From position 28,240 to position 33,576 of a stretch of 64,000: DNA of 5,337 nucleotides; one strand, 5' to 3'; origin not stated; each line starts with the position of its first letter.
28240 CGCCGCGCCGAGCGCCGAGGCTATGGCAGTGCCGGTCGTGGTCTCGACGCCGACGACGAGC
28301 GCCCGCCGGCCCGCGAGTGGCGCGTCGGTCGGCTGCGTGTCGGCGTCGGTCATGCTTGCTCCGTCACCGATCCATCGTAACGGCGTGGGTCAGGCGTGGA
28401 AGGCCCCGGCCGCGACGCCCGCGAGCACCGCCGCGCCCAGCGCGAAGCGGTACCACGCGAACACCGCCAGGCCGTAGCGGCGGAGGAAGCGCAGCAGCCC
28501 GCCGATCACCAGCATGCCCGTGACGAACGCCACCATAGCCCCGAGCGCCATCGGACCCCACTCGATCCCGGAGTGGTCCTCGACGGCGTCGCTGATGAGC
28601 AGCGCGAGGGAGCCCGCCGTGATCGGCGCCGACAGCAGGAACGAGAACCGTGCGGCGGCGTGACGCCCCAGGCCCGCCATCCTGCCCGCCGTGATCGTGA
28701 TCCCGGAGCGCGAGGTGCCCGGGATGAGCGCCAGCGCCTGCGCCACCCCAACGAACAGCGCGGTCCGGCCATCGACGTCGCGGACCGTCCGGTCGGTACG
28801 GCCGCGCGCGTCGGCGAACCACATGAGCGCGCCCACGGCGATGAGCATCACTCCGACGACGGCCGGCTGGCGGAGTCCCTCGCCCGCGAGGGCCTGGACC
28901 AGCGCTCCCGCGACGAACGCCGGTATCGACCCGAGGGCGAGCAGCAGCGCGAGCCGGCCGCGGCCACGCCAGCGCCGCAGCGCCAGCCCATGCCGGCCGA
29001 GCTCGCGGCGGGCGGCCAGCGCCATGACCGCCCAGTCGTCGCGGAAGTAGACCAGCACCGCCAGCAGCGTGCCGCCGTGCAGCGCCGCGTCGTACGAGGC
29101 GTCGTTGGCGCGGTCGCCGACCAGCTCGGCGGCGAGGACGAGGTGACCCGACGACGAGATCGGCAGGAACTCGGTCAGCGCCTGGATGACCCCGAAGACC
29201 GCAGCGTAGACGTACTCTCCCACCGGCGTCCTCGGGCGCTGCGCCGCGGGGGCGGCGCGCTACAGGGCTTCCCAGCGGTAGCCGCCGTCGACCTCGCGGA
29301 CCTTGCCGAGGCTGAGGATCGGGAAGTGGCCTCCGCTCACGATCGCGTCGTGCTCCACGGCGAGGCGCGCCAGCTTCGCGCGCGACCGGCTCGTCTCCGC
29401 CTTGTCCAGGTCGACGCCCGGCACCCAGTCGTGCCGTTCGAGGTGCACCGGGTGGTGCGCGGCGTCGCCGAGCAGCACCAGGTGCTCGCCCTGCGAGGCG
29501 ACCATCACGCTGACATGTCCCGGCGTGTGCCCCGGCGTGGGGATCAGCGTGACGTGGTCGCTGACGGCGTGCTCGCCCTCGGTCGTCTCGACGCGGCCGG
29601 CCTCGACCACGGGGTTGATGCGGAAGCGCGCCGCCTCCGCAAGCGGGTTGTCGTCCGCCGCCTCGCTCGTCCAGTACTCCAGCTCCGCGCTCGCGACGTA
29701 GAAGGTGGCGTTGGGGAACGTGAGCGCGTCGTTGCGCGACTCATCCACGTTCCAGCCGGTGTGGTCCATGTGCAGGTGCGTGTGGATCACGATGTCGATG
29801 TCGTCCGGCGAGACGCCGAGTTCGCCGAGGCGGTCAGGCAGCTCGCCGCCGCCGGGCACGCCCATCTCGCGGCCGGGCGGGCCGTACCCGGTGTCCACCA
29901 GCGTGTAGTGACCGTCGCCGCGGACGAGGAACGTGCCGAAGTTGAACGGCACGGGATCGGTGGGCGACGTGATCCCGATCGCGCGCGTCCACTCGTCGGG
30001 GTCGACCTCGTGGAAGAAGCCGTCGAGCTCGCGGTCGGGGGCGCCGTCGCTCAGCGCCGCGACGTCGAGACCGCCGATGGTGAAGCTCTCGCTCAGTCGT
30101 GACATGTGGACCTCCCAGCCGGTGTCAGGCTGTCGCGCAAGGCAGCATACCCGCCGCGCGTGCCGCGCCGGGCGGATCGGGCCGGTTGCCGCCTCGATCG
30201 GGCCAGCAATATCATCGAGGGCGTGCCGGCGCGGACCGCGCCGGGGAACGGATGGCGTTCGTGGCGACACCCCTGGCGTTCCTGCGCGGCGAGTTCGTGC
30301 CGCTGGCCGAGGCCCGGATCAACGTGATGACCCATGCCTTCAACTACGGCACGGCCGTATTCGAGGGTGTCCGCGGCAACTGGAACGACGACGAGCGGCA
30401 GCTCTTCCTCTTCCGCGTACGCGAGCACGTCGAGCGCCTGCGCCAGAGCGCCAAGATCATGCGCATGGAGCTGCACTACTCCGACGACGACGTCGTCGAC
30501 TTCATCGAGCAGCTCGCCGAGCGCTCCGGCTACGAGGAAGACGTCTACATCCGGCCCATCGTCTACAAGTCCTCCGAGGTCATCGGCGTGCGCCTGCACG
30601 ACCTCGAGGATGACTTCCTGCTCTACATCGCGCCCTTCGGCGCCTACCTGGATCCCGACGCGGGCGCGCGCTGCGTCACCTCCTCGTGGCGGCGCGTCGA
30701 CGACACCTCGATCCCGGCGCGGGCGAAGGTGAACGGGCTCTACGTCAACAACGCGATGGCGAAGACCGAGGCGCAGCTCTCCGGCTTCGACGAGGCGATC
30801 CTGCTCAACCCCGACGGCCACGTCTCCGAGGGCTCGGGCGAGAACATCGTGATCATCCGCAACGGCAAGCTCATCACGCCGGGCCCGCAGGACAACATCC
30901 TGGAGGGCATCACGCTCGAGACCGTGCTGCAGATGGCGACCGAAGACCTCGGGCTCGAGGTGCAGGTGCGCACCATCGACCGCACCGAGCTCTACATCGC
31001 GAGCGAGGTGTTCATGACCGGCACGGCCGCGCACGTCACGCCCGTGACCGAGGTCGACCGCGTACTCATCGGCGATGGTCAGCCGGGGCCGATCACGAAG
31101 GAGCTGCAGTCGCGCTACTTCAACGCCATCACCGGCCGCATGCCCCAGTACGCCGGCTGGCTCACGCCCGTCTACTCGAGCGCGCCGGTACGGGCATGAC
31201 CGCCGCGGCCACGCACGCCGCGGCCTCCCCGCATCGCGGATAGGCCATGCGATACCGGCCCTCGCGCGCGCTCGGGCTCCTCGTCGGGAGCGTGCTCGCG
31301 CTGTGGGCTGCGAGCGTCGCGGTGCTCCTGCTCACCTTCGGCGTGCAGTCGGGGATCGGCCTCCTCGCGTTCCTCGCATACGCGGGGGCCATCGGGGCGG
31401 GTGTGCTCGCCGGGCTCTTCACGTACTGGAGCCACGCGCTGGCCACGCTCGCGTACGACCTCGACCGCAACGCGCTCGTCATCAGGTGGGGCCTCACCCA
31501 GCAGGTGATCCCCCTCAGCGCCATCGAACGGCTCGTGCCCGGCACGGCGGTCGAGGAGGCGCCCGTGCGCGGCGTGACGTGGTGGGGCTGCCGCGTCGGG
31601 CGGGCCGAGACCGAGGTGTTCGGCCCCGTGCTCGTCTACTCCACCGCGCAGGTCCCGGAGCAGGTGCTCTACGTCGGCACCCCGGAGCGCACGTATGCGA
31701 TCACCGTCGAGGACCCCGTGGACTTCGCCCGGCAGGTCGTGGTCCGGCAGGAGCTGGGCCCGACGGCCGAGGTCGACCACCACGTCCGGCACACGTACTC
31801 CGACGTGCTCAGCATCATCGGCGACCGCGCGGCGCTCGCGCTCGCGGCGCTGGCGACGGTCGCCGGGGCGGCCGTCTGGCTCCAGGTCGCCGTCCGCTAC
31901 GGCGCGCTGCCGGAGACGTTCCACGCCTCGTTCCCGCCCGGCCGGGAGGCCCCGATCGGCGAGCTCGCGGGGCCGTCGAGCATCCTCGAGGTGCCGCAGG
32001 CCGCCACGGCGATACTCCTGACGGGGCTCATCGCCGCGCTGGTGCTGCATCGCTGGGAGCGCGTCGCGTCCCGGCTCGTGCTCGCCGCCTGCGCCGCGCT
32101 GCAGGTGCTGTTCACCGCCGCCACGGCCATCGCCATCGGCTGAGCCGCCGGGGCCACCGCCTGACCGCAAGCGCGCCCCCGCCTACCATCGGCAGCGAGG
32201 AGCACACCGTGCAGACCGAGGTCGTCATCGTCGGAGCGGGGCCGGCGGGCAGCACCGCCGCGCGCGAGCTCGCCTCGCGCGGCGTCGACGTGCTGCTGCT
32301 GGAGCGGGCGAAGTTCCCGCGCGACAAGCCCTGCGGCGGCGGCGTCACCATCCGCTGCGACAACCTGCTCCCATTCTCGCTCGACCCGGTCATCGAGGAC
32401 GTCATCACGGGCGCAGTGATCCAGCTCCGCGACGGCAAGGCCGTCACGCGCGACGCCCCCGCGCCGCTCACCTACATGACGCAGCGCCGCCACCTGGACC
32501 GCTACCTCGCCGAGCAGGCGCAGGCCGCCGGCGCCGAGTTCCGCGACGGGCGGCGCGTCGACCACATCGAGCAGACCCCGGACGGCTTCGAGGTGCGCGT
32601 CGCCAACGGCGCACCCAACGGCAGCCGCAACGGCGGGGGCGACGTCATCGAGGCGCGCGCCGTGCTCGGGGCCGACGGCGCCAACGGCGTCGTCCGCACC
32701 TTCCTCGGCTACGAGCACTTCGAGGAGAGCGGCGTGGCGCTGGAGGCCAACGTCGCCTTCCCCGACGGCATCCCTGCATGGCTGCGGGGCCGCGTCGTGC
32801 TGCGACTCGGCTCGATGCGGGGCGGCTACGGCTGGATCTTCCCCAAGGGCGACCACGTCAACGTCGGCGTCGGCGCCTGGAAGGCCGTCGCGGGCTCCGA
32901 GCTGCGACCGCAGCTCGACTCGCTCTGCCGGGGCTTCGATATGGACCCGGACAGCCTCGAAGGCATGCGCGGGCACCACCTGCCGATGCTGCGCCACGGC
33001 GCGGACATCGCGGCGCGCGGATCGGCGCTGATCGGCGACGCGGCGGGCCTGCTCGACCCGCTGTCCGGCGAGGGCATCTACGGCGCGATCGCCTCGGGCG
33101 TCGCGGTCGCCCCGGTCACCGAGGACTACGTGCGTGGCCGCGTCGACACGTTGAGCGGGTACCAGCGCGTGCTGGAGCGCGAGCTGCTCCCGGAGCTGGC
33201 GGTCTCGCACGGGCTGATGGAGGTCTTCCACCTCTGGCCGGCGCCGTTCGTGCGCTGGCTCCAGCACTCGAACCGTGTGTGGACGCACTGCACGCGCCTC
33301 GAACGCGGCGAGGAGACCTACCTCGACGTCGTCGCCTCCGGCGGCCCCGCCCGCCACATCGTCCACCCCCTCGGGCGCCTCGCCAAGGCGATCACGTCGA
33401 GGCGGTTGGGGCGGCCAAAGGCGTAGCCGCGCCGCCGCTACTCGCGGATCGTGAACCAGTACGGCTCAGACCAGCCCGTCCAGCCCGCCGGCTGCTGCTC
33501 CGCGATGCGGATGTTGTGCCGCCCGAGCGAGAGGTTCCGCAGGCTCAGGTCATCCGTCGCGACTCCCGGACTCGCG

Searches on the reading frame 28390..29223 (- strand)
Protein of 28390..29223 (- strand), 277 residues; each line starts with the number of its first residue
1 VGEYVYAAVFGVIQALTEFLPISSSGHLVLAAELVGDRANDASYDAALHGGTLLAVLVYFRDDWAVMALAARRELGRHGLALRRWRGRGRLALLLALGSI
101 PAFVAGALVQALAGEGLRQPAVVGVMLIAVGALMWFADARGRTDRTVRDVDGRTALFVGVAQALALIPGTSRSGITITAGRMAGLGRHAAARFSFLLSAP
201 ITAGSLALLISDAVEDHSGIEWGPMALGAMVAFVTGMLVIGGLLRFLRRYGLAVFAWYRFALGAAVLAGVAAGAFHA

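Call 78: search_protein_families(library=pfam, proteins=[window:28390-29223:-], max_evalue=0.00001)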
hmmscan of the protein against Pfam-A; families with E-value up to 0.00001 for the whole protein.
window:28390-29223:- (277 aa): 1 family
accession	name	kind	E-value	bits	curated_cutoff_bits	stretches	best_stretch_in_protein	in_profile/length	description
PF02673.24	BacA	-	5.6e-72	242.9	33.4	1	7-264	1-256/257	Bacitracin resistance protein BacA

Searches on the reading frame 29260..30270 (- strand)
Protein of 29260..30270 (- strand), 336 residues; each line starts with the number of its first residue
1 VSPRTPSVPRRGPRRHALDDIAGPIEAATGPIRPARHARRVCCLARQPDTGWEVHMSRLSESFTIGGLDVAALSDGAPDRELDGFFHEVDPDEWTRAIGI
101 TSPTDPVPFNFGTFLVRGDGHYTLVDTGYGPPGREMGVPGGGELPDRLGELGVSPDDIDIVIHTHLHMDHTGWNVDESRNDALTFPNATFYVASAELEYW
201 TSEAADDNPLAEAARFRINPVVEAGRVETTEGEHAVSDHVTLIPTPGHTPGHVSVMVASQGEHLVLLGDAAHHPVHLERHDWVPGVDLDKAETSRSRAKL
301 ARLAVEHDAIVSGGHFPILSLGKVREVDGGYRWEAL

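Call 78: search_protein_families(library=pfam, proteins=[window:29260-30270:-], max_evalue=0.00001)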
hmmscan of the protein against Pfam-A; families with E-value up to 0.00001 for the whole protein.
window:29260-30270:- (336 aa): 2 families
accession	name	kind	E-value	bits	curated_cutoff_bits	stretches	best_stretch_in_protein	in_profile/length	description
PF00753.33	Lactamase_B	-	3.5e-18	66.7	22.7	1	114-315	9-196/196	Metallo-beta-lactamase superfamily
PF12706.13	Lactamase_B_2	-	1.1e-07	32.1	27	1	154-280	27-154/200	Beta-lactamase superfamily domain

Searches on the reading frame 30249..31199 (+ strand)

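Call 78: search_protein_families(library=pfam, proteins=[window:30249-31199:+], max_evalue=0.00001)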
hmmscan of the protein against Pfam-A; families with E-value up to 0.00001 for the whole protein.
window:30249-31199:+ (316 aa): 1 family
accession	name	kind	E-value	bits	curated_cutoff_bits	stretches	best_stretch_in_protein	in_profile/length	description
PF01063.24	Aminotran_4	-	1.4e-48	166.1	28.5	1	37-269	2-223/223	Amino-transferase class IV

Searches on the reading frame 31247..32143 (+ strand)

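Call 78: search_protein_families(library=pfam, proteins=[window:31247-32143:+], max_evalue=0.00001)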
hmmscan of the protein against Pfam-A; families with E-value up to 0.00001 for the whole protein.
window:31247-32143:+ (298 aa): 1 family
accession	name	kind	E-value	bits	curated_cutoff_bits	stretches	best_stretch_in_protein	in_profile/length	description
PF10882.14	bPH_5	-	3.6e-12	46.7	22.5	1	69-167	2-99/100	Bacterial PH domain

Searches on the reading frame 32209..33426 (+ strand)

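Call 78: search_protein_families(library=pfam, proteins=[window:32209-33426:+], max_evalue=0.00001)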
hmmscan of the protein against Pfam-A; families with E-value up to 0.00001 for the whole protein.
window:32209-33426:+ (405 aa): 9 families
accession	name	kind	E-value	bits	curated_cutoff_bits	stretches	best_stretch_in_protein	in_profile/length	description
PF01494.25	FAD_binding_3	-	6.4e-21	75.4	22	1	3-191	2-195/349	FAD binding domain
PF01266.30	DAO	-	5.7e-13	49.6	27.9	1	5-36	2-33/353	FAD dependent oxidoreductase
PF05834.18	Lycopene_cycl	-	2.2e-08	34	23.4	1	5-176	2-160/380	Lycopene cyclase protein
PF13450.12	NAD_binding_8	-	2.9e-07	31.1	21.9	1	7-35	1-29/68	NAD(P)-binding Rossmann-like domain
PF07992.20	Pyr_redox_2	-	7.5e-07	29.3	26.1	0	4-36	2-35/291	Pyridine nucleotide-disulphide oxidoreductase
PF00890.30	FAD_binding_2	-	1.3e-06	28.4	20.4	0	5-34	2-31/414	FAD binding domain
PF13454.12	NAD_binding_9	-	7e-06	26.5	21.8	0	6-36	1-35/155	FAD-NAD(P)-binding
PF12831.13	FAD_oxidored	-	8.6e-06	25.7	27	0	4-50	1-42/416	FAD dependent oxidoreductase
PF01946.23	Thi4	-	8.6e-06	25.6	26.2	0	2-35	17-51/235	Thi4 family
